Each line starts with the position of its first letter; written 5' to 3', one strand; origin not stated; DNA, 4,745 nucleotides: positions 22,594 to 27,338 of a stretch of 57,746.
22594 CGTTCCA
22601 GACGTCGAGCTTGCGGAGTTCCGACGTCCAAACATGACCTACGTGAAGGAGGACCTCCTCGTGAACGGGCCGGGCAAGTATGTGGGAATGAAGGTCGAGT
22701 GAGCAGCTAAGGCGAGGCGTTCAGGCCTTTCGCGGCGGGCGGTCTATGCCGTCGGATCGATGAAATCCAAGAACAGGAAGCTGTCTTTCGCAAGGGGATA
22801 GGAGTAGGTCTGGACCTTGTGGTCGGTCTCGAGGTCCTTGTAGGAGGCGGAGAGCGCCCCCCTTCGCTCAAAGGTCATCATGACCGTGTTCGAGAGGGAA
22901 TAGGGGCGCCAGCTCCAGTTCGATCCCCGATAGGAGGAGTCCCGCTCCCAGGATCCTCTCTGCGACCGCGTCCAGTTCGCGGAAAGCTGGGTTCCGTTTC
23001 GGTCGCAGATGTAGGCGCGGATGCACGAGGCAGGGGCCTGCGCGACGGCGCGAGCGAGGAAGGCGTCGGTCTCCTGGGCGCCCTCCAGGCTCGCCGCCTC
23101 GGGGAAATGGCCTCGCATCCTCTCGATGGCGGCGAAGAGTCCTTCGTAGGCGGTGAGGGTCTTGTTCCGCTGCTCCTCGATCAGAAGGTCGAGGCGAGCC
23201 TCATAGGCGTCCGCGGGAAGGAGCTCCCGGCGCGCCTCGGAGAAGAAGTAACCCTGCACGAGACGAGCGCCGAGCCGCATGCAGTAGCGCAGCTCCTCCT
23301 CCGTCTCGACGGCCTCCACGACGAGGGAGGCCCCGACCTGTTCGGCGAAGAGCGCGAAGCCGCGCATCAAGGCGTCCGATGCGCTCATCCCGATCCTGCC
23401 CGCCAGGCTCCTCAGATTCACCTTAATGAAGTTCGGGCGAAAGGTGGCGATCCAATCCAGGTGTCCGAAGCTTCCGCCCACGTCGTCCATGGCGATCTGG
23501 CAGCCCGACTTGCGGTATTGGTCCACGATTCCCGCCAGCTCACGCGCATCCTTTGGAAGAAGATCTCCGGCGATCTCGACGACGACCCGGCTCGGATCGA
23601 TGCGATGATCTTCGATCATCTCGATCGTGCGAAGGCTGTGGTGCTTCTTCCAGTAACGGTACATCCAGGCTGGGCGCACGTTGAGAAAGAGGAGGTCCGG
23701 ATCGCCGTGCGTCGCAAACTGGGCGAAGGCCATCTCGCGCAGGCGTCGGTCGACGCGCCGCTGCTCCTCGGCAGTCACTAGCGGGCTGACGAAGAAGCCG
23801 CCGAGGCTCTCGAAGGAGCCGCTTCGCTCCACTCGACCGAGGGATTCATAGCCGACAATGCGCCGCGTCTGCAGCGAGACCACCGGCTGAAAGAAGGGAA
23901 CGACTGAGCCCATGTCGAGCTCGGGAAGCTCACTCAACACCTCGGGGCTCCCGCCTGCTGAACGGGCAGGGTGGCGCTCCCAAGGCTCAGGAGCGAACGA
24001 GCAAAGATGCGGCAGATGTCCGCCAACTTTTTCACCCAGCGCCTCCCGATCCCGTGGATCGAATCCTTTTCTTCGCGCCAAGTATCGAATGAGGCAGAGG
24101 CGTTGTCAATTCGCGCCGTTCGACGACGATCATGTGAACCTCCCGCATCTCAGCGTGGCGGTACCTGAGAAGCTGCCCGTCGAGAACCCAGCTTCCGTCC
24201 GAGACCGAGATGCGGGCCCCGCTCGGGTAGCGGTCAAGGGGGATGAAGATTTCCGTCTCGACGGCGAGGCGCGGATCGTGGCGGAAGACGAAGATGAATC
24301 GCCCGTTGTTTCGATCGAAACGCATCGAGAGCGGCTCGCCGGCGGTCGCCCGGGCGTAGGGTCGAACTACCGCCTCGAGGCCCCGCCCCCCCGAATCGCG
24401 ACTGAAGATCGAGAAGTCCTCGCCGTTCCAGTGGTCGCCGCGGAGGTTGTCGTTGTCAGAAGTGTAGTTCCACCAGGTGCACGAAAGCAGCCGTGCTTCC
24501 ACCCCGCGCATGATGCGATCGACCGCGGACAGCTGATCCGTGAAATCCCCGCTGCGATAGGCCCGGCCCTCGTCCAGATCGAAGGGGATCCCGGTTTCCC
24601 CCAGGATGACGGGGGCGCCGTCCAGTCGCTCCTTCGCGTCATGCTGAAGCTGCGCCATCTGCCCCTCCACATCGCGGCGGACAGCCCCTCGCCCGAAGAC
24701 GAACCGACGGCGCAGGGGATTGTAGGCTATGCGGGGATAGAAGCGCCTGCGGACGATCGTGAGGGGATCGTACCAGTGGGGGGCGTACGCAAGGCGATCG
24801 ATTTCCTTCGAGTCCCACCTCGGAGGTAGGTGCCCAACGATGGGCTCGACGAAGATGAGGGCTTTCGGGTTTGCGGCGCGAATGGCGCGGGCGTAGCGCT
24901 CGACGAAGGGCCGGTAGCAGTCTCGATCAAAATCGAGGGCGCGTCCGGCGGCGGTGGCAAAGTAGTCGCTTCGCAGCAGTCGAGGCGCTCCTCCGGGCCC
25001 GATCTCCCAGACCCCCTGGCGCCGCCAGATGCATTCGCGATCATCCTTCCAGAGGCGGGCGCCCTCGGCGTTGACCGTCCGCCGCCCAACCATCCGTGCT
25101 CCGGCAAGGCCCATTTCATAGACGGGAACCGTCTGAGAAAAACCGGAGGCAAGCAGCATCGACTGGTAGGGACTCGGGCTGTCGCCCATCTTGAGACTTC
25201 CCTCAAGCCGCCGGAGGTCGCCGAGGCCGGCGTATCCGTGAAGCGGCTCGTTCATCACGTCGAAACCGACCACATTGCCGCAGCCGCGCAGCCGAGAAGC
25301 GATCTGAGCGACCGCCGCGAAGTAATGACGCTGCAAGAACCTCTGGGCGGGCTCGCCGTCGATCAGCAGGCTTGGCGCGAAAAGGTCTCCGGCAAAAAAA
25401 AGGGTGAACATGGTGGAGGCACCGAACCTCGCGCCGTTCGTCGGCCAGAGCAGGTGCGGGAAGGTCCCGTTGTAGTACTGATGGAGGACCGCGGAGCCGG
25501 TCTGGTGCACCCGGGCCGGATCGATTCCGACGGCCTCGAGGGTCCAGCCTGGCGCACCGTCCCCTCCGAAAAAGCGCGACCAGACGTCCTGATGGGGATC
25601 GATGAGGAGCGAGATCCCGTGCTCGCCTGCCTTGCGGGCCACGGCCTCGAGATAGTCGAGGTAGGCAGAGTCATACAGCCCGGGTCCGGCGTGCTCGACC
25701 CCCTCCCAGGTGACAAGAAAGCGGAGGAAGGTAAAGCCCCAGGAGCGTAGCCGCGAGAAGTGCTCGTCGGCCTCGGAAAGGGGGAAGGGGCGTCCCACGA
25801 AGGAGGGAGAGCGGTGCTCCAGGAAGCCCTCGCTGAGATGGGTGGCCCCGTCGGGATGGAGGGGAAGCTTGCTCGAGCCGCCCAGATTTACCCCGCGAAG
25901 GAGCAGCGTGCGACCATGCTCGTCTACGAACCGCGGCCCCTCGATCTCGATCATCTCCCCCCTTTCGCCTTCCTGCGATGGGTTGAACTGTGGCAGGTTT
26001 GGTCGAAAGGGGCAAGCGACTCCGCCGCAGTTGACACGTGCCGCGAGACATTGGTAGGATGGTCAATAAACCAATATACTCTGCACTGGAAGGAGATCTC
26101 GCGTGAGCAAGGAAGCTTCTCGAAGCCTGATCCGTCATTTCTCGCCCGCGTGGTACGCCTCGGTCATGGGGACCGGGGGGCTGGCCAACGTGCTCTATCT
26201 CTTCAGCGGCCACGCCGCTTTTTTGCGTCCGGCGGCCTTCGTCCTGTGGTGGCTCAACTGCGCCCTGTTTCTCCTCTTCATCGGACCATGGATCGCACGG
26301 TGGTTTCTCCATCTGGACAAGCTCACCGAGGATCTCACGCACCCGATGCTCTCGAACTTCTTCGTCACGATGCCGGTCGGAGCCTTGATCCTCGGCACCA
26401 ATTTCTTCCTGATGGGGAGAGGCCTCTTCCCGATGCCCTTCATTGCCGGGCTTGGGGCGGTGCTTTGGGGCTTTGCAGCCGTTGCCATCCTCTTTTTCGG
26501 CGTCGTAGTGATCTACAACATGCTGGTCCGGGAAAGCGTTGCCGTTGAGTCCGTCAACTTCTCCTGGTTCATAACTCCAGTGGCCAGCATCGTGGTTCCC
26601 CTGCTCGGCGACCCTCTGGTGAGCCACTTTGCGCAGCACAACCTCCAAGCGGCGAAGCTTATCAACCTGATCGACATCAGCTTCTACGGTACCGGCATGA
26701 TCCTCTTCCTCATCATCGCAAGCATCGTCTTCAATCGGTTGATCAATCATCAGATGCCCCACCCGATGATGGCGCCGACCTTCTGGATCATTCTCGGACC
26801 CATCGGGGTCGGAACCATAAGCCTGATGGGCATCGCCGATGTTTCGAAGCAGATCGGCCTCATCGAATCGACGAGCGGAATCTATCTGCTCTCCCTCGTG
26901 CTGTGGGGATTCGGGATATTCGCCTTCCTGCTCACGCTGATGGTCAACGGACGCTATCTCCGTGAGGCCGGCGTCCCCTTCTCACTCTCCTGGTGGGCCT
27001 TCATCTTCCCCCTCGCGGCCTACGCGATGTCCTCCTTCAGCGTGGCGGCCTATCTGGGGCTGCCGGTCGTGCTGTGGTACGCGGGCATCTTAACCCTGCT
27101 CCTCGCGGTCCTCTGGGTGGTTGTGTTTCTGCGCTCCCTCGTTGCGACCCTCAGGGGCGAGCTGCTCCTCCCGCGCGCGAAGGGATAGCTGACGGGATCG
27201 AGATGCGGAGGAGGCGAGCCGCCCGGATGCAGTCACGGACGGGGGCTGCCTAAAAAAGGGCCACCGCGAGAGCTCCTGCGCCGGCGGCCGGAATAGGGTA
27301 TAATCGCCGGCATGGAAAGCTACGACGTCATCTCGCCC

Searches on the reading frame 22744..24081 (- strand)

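Call 84: search_protein_families(library=pfam, proteins=[window:22744-24081:-], max_evalue=0.00001)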
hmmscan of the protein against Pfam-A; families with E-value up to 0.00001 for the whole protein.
window:22744-24081:- (445 aa): 2 families
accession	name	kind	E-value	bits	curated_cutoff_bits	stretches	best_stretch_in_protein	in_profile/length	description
PF00563.25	EAL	-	2.7e-31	109.2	31.3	1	56-282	9-235/236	EAL domain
PF10388.15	YkuI_C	-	3.4e-29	102.3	26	1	315-440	29-154/166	EAL-domain associated signalling protein domain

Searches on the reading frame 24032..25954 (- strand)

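Call 84: search_protein_families(library=pfam, proteins=[window:24032-25954:-], max_evalue=0.00001)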
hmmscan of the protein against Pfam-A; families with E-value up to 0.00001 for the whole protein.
window:24032-25954:- (640 aa): 2 families
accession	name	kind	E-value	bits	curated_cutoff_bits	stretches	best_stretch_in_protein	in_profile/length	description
PF00150.24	Cellulase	-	6.8e-20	72.1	23.5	1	61-239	22-132/272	Cellulase (glycosyl hydrolase family 5)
PF18564.7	Glyco_hydro_5_C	-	1.6e-17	64.2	22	1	531-611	1-87/87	Glycoside hydrolase family 5 C-terminal domain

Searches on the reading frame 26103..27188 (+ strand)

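Call 84: search_protein_families(library=pfam, proteins=[window:26103-27188:+], max_evalue=0.00001)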
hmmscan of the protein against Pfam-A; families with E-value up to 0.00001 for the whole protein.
window:26103-27188:+ (361 aa): 1 family
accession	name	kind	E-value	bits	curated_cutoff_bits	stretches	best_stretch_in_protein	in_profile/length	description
PF03595.22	SLAC1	-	4.5e-64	217.1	27.9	1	12-345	1-330/331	Voltage-dependent anion channel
